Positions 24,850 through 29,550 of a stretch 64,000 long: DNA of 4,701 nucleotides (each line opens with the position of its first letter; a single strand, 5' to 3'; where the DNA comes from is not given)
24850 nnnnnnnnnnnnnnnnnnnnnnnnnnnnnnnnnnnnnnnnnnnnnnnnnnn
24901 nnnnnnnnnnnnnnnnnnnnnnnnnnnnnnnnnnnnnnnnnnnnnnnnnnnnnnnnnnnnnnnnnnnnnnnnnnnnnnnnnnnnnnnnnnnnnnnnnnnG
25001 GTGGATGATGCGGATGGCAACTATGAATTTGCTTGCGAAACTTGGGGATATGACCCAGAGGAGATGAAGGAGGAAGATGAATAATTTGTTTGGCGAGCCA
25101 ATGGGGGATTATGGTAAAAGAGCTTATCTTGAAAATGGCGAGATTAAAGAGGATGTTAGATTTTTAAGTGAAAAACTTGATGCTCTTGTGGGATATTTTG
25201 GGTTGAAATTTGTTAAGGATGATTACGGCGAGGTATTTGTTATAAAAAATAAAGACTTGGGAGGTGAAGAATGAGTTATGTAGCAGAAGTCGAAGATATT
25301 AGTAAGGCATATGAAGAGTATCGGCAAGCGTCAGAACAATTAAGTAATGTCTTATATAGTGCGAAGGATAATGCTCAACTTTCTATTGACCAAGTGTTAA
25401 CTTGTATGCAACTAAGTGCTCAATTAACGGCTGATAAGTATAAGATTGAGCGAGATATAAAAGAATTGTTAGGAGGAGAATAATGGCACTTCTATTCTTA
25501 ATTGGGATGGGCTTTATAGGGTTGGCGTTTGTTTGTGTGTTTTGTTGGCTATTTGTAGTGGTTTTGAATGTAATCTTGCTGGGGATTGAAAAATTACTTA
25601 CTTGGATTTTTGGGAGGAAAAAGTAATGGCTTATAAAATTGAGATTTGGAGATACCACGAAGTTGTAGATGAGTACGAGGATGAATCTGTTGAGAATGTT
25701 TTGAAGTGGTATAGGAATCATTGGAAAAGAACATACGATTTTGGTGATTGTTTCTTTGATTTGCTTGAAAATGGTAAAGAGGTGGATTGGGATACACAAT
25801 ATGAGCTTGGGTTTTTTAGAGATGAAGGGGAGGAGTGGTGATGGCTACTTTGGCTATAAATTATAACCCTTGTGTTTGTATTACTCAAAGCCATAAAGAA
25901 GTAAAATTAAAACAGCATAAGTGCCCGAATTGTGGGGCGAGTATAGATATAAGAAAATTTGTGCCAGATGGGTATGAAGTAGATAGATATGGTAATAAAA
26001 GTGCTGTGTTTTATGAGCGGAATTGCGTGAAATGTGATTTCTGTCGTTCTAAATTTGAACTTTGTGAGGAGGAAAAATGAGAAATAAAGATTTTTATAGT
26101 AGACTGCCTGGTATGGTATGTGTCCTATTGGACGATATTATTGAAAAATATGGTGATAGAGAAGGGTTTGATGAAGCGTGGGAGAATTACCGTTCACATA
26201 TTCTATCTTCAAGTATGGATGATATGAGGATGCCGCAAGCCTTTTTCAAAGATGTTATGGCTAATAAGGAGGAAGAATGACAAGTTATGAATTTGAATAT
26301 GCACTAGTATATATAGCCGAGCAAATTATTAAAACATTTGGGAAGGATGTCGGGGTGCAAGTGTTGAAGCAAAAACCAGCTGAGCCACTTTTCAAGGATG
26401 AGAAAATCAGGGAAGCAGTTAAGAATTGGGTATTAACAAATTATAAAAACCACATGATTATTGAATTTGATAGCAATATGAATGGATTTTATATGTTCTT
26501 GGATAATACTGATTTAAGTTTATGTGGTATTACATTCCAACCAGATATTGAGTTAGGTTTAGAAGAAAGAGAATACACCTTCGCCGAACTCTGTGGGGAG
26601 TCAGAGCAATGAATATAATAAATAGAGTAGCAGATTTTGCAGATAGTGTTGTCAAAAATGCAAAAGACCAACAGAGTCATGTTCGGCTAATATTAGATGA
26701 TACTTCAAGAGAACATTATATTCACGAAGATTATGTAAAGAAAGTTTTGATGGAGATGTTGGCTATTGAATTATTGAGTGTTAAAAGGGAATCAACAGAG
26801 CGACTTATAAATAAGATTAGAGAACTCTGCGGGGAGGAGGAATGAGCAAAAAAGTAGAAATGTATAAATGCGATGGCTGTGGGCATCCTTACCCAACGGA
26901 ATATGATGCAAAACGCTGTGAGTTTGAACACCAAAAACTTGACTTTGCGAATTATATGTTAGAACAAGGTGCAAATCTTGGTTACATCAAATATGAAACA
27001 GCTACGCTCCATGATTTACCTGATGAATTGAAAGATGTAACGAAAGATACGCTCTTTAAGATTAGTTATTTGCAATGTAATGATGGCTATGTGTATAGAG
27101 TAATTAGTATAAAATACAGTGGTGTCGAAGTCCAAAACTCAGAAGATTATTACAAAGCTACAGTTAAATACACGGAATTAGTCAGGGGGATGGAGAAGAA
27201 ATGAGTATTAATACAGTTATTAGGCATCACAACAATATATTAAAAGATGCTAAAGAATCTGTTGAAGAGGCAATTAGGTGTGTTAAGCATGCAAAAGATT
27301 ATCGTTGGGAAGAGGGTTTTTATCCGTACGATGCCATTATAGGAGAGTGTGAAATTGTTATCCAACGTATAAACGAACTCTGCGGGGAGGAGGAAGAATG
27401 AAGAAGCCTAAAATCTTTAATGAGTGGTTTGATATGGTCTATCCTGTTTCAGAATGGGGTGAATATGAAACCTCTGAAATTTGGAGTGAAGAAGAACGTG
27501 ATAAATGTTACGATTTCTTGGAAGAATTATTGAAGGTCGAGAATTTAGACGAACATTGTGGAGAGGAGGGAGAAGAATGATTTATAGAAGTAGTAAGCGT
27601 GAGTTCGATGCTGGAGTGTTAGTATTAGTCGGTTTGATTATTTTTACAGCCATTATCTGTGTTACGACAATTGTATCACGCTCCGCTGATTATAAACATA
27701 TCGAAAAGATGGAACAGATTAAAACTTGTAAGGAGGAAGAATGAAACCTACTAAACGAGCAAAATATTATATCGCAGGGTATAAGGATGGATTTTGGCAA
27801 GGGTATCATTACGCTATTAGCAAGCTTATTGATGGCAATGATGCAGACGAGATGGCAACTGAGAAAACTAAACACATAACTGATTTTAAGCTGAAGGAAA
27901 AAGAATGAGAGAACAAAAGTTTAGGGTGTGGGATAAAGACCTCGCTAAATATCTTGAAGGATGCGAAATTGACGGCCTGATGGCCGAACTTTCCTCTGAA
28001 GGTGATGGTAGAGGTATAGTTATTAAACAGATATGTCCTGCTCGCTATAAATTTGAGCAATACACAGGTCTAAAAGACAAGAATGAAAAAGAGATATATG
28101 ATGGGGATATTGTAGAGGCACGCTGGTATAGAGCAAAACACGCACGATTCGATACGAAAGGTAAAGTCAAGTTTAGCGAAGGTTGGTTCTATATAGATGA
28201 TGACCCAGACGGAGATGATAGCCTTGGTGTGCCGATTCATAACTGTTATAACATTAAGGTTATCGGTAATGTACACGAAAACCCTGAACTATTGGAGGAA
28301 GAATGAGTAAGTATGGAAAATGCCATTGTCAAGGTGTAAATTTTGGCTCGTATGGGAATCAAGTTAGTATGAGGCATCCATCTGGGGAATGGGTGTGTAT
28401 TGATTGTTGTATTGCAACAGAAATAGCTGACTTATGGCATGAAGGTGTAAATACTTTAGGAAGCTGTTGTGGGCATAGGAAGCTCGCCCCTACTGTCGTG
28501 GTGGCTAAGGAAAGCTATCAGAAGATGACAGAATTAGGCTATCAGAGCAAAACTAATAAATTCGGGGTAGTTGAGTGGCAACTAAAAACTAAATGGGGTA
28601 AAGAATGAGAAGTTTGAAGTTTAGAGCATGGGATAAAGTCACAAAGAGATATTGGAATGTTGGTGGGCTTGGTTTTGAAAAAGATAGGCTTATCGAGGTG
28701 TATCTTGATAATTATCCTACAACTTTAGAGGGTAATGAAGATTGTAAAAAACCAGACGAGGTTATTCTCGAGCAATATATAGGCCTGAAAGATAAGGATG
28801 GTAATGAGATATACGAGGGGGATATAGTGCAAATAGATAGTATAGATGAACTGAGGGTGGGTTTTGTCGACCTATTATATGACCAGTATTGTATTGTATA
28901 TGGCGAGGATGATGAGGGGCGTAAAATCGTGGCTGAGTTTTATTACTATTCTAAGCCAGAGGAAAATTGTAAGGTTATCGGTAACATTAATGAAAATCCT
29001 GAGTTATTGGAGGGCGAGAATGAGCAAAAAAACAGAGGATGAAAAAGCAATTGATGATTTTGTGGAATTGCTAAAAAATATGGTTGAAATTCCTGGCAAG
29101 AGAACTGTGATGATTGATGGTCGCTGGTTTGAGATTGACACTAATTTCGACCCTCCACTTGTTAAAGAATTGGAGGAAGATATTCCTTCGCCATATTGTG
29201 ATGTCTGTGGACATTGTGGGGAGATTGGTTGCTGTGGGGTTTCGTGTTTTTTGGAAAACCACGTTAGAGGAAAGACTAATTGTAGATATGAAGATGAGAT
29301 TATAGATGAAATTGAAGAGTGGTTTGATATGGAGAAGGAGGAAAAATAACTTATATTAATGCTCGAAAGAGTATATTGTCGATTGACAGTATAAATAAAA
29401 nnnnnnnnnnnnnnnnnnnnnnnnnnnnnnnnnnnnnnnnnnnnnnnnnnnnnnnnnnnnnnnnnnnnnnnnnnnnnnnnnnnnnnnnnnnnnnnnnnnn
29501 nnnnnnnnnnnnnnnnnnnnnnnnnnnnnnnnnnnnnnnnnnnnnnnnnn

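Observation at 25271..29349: Small-gene array with a recurrent junction motif that encodes both a C-terminal ...ELCGEEE* and the next gene's RBS and ATGA start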

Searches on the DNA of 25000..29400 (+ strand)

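Call 4: search_dna_similar(query=window:25000-29400:+, collection=phages, mode=near, max_rows=30)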
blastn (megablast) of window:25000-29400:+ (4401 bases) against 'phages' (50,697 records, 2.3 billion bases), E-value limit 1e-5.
Records with a match: 6; places in all: 6; records where one place covers at least 80% of the query: 0.
Best place of each record, by identity: 90-95% 6.
By first word of the organism name: Bacillus 6.
By host as written in the record: Bacillus subtilis G24 2; Bacillus subtilis KACC 17797 2; Bacillus subtilis ATCC 15245 1; Bacillus subtilis KCCM12511 1.
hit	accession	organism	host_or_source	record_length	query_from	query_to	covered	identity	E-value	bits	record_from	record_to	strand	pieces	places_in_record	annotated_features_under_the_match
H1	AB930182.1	Bacillus phage SPG24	Bacillus subtilis G24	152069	3973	4019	1%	91.5%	2e-7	66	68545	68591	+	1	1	none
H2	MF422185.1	Bacillus phage BSP10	Bacillus subtilis ATCC 15245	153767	3973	4019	1%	91.5%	2e-7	66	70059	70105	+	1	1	hypothetical protein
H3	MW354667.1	Bacillus phage BSTP3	Bacillus subtilis KCCM12511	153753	3973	4019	1%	91.5%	2e-7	66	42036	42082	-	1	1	hypothetical protein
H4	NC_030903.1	Bacillus phage SPG24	Bacillus subtilis G24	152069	3973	4019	1%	91.5%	2e-7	66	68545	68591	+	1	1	YopX family protein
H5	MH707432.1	Bacillus phage BSP15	Bacillus subtilis KACC 17797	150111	3973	4019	1%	91.5%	2e-7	66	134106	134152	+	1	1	hypothetical protein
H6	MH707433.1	Bacillus phage BSP18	Bacillus subtilis KACC 17797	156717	3973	4019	1%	91.5%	2e-7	66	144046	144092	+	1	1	putative YopX protein 2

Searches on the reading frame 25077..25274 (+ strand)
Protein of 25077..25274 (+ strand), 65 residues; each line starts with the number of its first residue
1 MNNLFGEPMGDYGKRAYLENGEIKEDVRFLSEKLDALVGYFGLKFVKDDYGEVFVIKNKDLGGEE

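Call 14: search_protein_families(library=pfam, max_evalue=0.01, proteins=[window:25077-25274:+])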
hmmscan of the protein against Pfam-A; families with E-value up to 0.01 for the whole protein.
window:25077-25274:+ (65 aa): 0 families

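Call 16: search_protein_families(library=phrogs, max_evalue=0.001, proteins=[window:25077-25274:+])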
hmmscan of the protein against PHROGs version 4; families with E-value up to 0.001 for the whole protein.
window:25077-25274:+ (65 aa): 0 families

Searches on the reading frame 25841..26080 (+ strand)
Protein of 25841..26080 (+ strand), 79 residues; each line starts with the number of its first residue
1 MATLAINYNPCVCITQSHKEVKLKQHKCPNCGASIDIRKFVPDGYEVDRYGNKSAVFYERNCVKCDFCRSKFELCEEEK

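Call 14: search_protein_families(library=pfam, max_evalue=0.01, proteins=[window:25841-26080:+])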
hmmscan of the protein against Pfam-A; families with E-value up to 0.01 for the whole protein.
window:25841-26080:+ (79 aa): 1 family
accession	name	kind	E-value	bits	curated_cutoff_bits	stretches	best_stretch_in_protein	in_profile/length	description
PF10601.15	zf-LITAF-like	-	0.0052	17.4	23.8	1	10-38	41-69/70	LITAF-like zinc ribbon domain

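Call 16: search_protein_families(library=phrogs, max_evalue=0.001, proteins=[window:25841-26080:+])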
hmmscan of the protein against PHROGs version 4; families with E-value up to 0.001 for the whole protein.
window:25841-26080:+ (79 aa): 0 families

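Call 86: search_protein_families(library=ncbifam, max_evalue=0.01, proteins=[window:25841-26080:+])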
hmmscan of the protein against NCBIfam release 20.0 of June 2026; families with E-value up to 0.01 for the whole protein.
window:25841-26080:+ (79 aa): 0 families

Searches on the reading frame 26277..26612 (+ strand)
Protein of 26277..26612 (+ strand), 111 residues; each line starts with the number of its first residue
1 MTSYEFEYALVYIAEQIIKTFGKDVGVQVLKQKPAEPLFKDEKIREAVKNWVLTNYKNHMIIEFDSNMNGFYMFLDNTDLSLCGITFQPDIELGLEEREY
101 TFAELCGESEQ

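Call 14: search_protein_families(library=pfam, max_evalue=0.01, proteins=[window:26277-26612:+])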
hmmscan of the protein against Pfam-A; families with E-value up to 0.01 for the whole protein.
window:26277-26612:+ (111 aa): 0 families

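Call 16: search_protein_families(library=phrogs, max_evalue=0.001, proteins=[window:26277-26612:+])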
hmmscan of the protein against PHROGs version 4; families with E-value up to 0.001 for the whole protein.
window:26277-26612:+ (111 aa): 0 families

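Call 42: find_homologous_proteins(query=window:26277-26609:+, max_evalue=0.001)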
Query window:26277-26609:+ (111 aa): 21 proteins with E <= 0.001 among 22 candidates.
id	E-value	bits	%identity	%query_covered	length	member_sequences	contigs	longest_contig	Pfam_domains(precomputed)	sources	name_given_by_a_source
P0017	1.3e-68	246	100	100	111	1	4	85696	-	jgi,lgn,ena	-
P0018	3.2e-36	141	82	70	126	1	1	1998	-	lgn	-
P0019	5.2e-21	92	50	100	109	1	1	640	-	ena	-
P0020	3.6e-20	90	50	99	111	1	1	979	-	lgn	-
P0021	1.2e-18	85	47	100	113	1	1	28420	-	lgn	-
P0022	1.4e-18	85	51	100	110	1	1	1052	-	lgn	-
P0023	5.3e-18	83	50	99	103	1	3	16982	-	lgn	-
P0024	6.4e-18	82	50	100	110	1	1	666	-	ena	-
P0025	5.8e-17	79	50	99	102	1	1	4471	-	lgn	-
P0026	1.3e-16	78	50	99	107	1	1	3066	-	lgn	-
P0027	2.2e-16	77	50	100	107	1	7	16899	-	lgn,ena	-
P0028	1.4e-15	75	47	99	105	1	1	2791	-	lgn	-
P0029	2.2e-15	74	50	99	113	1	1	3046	-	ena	-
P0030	2.3e-14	71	46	99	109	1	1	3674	-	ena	-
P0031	8.8e-12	63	46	99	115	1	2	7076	-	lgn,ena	-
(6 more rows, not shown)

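Call 50: predict_structure(alignment_id=A1)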
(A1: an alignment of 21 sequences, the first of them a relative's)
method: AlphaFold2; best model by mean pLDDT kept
length: 111 residues; sequences in the alignment: 21
mean_pLDDT: 71.7   pTM: 0.50
mean pLDDT of the five models: 71.7, 68.9, 68.7, 66.6, 65.4
residues with pLDDT >= 90: 0; 70-90: 74; 50-70: 29; < 50: 8
segments of 3 or more residues with pLDDT < 50: 28-32
pLDDT, mean of each block of 10 residues (from residue 1): 74 77 52 67 85 74 73 68 72 78 73 37
secondary structure, 60 per line:
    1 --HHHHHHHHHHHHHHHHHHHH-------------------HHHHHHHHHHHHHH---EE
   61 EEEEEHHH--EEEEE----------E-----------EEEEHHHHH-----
elements in order: H3-22 H42-55 E59-65 E71-75 E98-101 H102-106

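Call 51: find_encoding_contigs(protein=P0018, flank=5000, max_places=2)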
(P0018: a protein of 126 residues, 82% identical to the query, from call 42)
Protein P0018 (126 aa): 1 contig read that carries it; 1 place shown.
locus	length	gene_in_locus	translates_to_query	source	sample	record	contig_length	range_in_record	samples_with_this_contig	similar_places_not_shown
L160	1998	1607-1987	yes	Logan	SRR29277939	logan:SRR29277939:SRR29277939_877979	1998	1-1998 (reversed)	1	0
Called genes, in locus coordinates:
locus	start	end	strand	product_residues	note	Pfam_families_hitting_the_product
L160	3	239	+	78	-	?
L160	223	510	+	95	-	-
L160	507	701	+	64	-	-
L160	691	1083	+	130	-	PF05866:RusA (weak)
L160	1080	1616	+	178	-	PF13392:HNH_3, PF22083:I-HmuI_NUMOD-like (weak)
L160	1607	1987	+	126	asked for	-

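Call 54: search_protein_representatives(alignment_id=A1)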
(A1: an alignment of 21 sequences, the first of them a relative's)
Query: 21 sequences, 107 profile positions. Proteins with E-value up to 0.001 (for the whole library): 529; up to 1e-10: 111; up to 1e-30: 4. The best 150 are listed.
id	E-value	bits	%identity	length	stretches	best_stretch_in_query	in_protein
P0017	1.9e-42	160.3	-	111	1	1-106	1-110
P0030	1.2e-36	141.7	-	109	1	1-106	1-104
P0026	4.5e-36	139.9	-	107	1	1-106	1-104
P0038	2.4e-33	131.1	-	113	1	1-106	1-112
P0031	1.6e-30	122.0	-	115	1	1-106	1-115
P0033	4.9e-30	120.4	-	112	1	1-106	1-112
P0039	1.7e-29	118.7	-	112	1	1-106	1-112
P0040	7.2e-29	116.7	-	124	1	1-106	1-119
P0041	2.5e-27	111.7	-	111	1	1-106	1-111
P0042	3.5e-25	104.8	-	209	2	29-107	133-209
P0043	6.4e-22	94.3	-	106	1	1-106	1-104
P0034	1.7e-20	89.7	-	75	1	1-63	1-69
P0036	2.3e-20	89.3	-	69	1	1-62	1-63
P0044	3.4e-19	85.6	-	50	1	1-42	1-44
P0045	9.1e-18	81.0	-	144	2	29-107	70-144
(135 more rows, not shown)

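Call 56: fold_search(model_id=the predicted structure, library=viral)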
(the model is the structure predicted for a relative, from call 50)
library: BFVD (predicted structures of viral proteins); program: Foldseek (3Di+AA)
matches with E <= 10: 330; with E <= 0.001: 0
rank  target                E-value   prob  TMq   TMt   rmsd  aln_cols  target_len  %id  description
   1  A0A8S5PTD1            1.2e-01  0.72  0.42  0.35  17.8       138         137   11  Uncharacterized protein [Siphoviridae sp. ct96x5]
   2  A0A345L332            2.9e-01  0.18  0.22  0.21  15.8        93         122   12  Uncharacterized protein [Gordonia phage Frokostdame]
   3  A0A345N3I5            3.1e-01  0.13  0.20  0.10  11.9        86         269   14  (no name in the UniProt tables at hand)
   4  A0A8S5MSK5            4.8e-01  0.20  0.27  0.31  14.4        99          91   18  Uncharacterized protein [Podoviridae sp. ctwV53]
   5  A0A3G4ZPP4            7.5e-01  0.10  0.20  0.12  15.6        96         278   19  Uncharacterized protein [Terrestrivirus sp.]
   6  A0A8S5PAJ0            8.0e-01  0.38  0.44  0.27   9.0       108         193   19  Uncharacterized protein [Siphoviridae sp. ctMYJ33]
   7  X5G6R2                8.5e-01  0.10  0.19  0.06  12.7        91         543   10  VP91 [Nilaparvata lugens endogenous nudivirus]
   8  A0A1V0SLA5            9.1e-01  0.15  0.30  0.19  11.7        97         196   13  Uncharacterized protein [Klosneuvirus KNV1]
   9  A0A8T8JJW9            1.3e+00  0.04  0.15  0.10  18.5        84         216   19  (no name in the UniProt tables at hand)
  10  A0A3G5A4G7            1.5e+00  0.08  0.22  0.29   5.5        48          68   10  Uncharacterized protein (Fragment) [Harvfovirus sp.]
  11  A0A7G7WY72            1.5e+00  0.07  0.17  0.22   6.5        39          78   15  (no name in the UniProt tables at hand)
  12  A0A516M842            1.5e+00  0.06  0.19  0.21  18.7       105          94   16  (no name in the UniProt tables at hand)
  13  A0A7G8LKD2            1.6e+00  0.09  0.27  0.23  12.4        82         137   21  (no name in the UniProt tables at hand)
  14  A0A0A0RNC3            1.6e+00  0.07  0.19  0.04  15.7        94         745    7  Uncharacterized protein [Bacillus phage Moonbeam]
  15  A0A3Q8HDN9            1.7e+00  0.09  0.21  0.14   7.6        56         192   14  (no name in the UniProt tables at hand)
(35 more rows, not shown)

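Call 86: search_protein_families(library=ncbifam, max_evalue=0.01, proteins=[window:26277-26612:+])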
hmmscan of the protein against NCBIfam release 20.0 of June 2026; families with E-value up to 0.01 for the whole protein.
window:26277-26612:+ (111 aa): 0 families

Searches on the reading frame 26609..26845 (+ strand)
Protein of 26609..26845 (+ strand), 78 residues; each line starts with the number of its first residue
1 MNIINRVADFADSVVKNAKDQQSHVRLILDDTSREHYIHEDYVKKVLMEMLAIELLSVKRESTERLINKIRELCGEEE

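Call 14: search_protein_families(library=pfam, max_evalue=0.01, proteins=[window:26609-26845:+])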
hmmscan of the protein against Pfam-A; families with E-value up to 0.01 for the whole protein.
window:26609-26845:+ (78 aa): 0 families

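Call 16: search_protein_families(library=phrogs, max_evalue=0.001, proteins=[window:26609-26845:+])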
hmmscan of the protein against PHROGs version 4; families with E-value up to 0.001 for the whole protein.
window:26609-26845:+ (78 aa): 0 families

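Call 27: find_related_loci(query=window:26609-26845:+, collection=viral_contigs, flank=6000)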
Query window:26609-26845:+ (78 aa) in viral_contigs; peptide patterns used: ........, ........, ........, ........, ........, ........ (x = any residue, [..] = any of these).
30 stretches matched a pattern, but none encodes a relative of the query by tblastn (E <= 1e-3).

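Call 29: find_homologous_proteins(query=window:26609-26842:+, max_evalue=0.01)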
Query window:26609-26842:+ (78 aa): 1 proteins with E <= 0.01 among 1 candidates.
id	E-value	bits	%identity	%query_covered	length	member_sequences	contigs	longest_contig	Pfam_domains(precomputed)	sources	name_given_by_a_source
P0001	1.2e-41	157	100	100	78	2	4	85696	-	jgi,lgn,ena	-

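Call 69: find_encoding_contigs(protein=P0001, flank=6000, max_places=6)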
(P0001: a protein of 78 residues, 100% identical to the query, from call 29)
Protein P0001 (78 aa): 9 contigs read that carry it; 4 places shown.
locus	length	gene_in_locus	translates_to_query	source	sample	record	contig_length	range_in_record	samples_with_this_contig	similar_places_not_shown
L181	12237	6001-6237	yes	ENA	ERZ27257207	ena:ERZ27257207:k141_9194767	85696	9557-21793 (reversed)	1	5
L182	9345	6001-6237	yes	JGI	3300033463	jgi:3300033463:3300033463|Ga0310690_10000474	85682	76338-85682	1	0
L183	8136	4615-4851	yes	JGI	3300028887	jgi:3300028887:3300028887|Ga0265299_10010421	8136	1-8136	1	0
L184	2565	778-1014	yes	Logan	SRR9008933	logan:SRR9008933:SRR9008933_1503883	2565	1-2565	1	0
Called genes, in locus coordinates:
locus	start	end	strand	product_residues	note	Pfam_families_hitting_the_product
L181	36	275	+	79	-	-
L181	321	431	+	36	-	-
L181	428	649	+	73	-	-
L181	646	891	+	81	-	-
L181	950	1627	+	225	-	-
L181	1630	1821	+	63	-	-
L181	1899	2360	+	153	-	-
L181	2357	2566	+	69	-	-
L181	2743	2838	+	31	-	-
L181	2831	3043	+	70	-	-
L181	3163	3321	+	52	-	-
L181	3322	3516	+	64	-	-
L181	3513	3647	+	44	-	-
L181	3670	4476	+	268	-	PF18406:DUF1281_C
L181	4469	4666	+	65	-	-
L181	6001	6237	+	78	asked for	-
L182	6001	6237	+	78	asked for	-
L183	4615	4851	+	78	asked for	-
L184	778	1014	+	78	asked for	-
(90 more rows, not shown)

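Call 86: search_protein_families(library=ncbifam, max_evalue=0.01, proteins=[window:26609-26845:+])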
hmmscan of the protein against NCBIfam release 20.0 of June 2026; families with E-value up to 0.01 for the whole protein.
window:26609-26845:+ (78 aa): 1 family
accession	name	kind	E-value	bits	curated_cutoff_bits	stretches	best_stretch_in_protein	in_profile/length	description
NF004470.0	PRK05802.1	equivalog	0.0034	16.4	313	1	13-75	190-251/330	sulfide/dihydroorotate dehydrogenase-like FAD/NAD-binding protein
